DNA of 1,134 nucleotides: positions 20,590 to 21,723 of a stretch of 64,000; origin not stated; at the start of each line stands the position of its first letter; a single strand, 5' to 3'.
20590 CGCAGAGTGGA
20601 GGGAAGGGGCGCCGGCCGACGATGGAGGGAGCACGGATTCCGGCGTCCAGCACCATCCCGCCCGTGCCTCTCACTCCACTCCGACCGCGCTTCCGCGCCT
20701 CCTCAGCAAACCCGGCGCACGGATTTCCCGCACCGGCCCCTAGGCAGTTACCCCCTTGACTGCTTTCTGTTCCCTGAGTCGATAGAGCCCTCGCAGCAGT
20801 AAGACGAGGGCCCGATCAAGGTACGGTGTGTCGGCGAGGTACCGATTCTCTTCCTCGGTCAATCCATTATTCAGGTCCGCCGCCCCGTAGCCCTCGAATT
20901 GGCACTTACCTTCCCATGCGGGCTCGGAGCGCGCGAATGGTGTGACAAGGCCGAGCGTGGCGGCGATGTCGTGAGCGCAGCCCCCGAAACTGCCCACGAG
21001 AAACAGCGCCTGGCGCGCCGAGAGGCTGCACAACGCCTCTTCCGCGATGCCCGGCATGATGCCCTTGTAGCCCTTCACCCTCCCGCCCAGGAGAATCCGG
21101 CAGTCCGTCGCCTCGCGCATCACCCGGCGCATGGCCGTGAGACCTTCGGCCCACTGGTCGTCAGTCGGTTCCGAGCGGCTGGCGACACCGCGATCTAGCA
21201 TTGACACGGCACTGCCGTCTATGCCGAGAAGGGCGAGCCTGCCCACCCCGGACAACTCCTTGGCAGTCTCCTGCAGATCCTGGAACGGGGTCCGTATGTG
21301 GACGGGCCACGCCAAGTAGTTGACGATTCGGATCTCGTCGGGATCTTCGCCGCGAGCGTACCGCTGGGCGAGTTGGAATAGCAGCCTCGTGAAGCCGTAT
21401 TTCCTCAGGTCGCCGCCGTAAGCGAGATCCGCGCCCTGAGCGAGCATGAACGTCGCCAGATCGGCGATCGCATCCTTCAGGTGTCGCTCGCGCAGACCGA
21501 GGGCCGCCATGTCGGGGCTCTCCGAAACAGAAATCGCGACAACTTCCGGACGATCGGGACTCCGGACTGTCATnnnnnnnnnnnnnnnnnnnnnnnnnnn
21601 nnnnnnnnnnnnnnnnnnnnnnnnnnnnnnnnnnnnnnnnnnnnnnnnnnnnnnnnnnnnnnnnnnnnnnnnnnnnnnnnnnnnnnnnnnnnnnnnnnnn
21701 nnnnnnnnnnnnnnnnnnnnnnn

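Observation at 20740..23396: TIR / TIR / stand-alone SLOG-like three-gene cassette: Thoeris-like NAD-signalling module with no recognisable effector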

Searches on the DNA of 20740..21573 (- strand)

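Call 104: search_dna_similar(query=L087:2975-5813:+, collection=ecoli_genomes, mode=distant, max_rows=10)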
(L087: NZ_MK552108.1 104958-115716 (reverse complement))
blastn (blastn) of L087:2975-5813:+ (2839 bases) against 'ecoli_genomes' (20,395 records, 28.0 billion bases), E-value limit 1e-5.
Records with a match: 41; places in all: 41; records where one place covers at least 80% of the query: 0.
Genomes with a match: 39 of 5426; with a place that covers at least 80% of the query: 0. Places per genome that has any: lowest 1, median 1, highest 2. On chromosomes: 20 places; on plasmids: 21.
Best place of each record, by identity: 60-80% 41.
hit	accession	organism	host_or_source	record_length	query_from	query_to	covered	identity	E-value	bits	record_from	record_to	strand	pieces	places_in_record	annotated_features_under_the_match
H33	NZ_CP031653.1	Escherichia coli strain UK_Dog_Liverpool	dog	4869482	819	2826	71%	71.1%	0e+0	970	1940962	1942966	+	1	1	toll/interleukin-1 receptor domain-containing protein | hypothetical protein | TIR domain-containing protein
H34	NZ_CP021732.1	Escherichia coli strain AR_0114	missing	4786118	819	2826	71%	71.1%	0e+0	970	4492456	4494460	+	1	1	toll/interleukin-1 receptor domain-containing protein | hypothetical protein | TIR domain-containing protein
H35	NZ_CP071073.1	Escherichia coli strain 3347558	Homo sapiens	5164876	819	2826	71%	71.1%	0e+0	970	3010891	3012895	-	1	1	toll/interleukin-1 receptor domain-containing protein | hypothetical protein | TIR domain-containing protein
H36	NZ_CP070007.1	Escherichia coli strain FDAARGOS_1288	Homo sapiens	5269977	819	2826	71%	71.1%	0e+0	970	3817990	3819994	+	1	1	toll/interleukin-1 receptor domain-containing protein | hypothetical protein | TIR domain-containing protein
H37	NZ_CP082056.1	Escherichia coli strain MS20675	Homo sapiens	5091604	819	2826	71%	71.1%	0e+0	970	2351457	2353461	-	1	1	toll/interleukin-1 receptor domain-containing protein | hypothetical protein | TIR domain-containing protein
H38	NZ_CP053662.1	Escherichia coli strain eco-241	Homo sapiens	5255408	819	2826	71%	71.1%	0e+0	970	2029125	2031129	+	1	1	toll/interleukin-1 receptor domain-containing protein | hypothetical protein | TIR domain-containing protein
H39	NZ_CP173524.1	Escherichia coli strain 98212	Homo sapiens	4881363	819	2826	71%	71.1%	0e+0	970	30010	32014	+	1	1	toll/interleukin-1 receptor domain-containing protein | hypothetical protein | TIR domain-containing protein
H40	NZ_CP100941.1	Escherichia coli strain ET625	Hoplobatrachus rugulosus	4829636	819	2826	71%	71.1%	0e+0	970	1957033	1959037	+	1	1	toll/interleukin-1 receptor domain-containing protein | hypothetical protein | TIR domain-containing protein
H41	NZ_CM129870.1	Escherichia coli strain PCP06238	seawater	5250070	819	2826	71%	71.1%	0e+0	970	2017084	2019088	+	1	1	toll/interleukin-1 receptor domain-containing protein | hypothetical protein | TIR domain-containing protein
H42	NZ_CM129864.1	Escherichia coli strain SW070910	wastewater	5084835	819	2826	71%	71.1%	0e+0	970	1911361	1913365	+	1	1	toll/interleukin-1 receptor domain-containing protein | hypothetical protein | TIR domain-containing protein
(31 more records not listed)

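Call 105: get_annotated_region(hit=H33, flank=6000)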
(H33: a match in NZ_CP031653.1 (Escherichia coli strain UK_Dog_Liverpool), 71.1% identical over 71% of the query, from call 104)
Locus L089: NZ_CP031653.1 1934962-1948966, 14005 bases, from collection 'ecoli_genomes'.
description: Escherichia coli strain UK_Dog_Liverpool chromosome, complete genome
organism: Escherichia coli strain UK_Dog_Liverpool (NCBI taxid 562)
replicon: chromosome; assembly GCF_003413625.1
host: dog; source: foreleg infected wound; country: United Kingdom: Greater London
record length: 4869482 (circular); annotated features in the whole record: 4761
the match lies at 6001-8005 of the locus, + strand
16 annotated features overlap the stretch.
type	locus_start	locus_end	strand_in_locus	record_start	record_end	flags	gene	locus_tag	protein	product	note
CDS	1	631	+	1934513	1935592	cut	cobT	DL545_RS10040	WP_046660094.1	nicotinate-nucleotide--dimethylbenzimidazole phosphoribosyltransferase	-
CDS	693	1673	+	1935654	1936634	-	ldtA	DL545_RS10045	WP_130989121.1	L,D-transpeptidase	-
CDS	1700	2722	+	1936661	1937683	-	istA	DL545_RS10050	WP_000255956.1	IS21-like element IS100 family transposase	-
CDS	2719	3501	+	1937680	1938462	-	istB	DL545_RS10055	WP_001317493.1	IS21-like element IS100kyp family helper ATPase IstB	-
CDS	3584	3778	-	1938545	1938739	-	-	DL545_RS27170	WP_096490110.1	hypothetical protein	-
CDS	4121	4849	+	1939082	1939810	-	-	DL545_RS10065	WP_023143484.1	hypothetical protein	-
CDS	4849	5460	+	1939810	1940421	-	-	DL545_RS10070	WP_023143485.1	TIR domain-containing protein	-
CDS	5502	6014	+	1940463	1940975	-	-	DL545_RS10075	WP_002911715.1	TIR domain-containing protein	-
CDS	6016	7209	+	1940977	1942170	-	-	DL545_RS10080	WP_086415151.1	toll/interleukin-1 receptor domain-containing protein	-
CDS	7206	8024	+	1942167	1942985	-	-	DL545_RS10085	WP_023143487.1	hypothetical protein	-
CDS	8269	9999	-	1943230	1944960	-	-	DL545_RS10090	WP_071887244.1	ATP-binding protein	-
CDS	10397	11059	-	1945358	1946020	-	-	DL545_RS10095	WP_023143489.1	hypothetical protein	-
CDS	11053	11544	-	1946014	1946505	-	-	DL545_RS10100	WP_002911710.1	TIR domain-containing protein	-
CDS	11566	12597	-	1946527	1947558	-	-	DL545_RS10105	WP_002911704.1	nucleotide kinase domain-containing protein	-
CDS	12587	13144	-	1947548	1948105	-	-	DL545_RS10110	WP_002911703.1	hypothetical protein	-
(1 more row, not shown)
